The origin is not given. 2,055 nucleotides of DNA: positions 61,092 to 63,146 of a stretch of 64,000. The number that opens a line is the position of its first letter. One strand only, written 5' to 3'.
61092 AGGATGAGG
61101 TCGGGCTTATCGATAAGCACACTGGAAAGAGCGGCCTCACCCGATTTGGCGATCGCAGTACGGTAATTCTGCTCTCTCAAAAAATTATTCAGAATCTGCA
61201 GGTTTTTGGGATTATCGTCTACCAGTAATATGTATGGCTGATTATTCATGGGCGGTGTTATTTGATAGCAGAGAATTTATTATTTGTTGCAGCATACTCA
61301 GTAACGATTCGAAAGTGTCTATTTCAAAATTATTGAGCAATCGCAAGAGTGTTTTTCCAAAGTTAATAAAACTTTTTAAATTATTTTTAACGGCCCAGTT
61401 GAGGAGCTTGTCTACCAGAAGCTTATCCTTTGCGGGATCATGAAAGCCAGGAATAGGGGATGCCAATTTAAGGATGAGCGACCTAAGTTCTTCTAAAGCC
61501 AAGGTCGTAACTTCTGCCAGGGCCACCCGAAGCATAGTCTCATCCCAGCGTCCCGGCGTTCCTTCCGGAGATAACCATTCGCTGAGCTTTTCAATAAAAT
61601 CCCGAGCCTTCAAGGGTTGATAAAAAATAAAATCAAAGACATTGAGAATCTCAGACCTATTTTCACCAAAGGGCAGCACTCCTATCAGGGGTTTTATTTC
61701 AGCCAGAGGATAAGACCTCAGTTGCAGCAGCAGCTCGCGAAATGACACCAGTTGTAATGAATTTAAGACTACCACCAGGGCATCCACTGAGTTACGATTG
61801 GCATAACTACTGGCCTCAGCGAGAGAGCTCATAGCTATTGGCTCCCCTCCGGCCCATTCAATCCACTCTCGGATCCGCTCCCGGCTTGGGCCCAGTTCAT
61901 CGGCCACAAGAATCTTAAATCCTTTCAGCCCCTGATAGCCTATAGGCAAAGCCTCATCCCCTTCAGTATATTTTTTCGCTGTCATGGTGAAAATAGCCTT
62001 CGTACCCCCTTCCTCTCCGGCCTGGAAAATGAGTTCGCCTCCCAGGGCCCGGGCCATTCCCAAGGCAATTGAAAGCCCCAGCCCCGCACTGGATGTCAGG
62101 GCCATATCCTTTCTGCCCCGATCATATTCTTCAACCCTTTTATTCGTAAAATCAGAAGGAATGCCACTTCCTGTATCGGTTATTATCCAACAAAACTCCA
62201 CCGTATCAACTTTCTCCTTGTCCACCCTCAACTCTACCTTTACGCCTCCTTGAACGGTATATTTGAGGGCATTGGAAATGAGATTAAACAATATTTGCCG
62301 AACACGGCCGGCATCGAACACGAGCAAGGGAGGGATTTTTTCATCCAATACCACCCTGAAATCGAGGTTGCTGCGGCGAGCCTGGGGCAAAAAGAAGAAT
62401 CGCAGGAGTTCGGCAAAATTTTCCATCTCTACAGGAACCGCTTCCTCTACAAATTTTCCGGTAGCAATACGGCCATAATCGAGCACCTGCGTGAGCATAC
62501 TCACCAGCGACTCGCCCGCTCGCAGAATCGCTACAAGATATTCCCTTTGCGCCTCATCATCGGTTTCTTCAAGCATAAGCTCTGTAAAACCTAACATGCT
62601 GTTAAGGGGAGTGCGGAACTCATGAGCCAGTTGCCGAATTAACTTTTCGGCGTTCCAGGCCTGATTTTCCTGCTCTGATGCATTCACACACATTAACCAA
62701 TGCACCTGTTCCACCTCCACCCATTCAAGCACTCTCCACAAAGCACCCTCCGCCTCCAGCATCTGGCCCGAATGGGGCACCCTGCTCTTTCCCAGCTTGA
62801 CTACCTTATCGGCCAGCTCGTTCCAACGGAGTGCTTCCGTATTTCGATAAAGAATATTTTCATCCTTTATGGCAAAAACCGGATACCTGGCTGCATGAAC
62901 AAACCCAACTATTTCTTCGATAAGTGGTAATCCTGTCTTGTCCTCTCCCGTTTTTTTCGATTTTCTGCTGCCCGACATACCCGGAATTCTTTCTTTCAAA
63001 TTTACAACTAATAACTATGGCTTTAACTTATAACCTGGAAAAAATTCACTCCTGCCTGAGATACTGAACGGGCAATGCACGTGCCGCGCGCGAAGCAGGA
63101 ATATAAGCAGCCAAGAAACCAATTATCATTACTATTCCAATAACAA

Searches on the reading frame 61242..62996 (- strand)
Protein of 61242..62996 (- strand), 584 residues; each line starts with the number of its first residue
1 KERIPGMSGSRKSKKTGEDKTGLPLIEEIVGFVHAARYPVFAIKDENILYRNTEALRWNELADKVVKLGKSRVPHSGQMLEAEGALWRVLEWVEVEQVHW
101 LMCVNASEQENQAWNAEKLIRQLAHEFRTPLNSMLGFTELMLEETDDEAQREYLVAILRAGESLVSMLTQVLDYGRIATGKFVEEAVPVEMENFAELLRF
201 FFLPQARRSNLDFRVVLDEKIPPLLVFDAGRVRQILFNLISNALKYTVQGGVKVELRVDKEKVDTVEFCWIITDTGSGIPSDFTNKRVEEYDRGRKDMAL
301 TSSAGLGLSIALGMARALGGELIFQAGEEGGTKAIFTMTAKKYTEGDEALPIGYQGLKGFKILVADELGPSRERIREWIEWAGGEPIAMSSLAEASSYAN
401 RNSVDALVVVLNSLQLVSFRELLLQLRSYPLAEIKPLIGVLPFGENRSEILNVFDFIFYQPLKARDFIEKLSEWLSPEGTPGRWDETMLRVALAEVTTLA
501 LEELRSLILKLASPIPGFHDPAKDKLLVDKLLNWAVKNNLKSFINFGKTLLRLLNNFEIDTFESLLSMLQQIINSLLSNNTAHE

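Call 59: search_protein_families(library=ncbifam, proteins=[window:61242-62996:-], max_evalue=0.00001)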
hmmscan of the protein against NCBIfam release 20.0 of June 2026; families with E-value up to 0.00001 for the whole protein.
window:61242-62996:- (584 aa): 60 families (the best 25 are shown)
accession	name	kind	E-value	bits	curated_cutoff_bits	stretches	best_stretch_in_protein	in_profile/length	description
TIGR02956.1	TMAO_torS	equivalog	1.9e-39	135.5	676.5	1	118-366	466-708/967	TMAO reductase system sensor histidine kinase/response regulator TorS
NF008318.0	PRK11107.1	equivalog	2e-37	128.7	890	1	109-409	287-582/920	two-component sensor histidine kinase BarA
NF008302.0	PRK11091.1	equivalog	8.7e-34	116.8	838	1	113-344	280-509/779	aerobic respiration two-component sensor histidine kinase ArcB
NF041947.1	LuxQ_Vibrio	equivalog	2e-32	112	1200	1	108-343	464-699/843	quorum-sensing autoinducer 2 sensor kinase/phosphatase LuxQ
NF045901.1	HisKinLetSLeg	equivalog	3.7e-32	111.3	1650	1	87-394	266-571/906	two-component system sensor histidine kinase LetS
NF011874.0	PRK15347.1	equivalog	2.3e-29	102.1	852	1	119-344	401-618/921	two component system sensor kinase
NF046044.1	PnpS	equivalog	4.7e-27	95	400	1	123-338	177-389/390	two-component system histidine kinase PnpS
NF008543.0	PRK11466.1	equivalog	1.5e-26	92.6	982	1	116-365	444-687/914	TMAO reductase system sensor histidine kinase/response regulator TorS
NF038297.2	hybrid_HK_HrmK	equivalog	5.5e-24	84.7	725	1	119-331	238-448/607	hybrid histidine kinase/response regulator HrmK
NF033092.0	HK_WalK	equivalog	2.4e-22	79.3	725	1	105-338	361-592/594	cell wall metabolism sensor histidine kinase WalK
NF008312.0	PRK11100.1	equivalog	9.1e-22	77.5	356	1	116-340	256-474/477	two-component system sensor histidine kinase CreC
NF008468.0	PRK11360.1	equivalog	1.6e-21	76.3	646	1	118-341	398-609/616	two-component system sensor histidine kinase AtoS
TIGR02966.1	phoR_proteo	equivalog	9.2e-21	74.2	334.2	1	119-332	117-327/333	phosphate regulon sensor histidine kinase PhoR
NF041832.1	near_NosP_CTERM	subfamily_domain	5e-20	71.9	400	1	118-367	9-259/370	NahK/ErcS family hybrid sensor histidine kinase/response regulator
NF033091.0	HK_VanS_ACDEFG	equivalog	6.2e-19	68.2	400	1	115-324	73-279/293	vancomycin resistance histidine kinase VanS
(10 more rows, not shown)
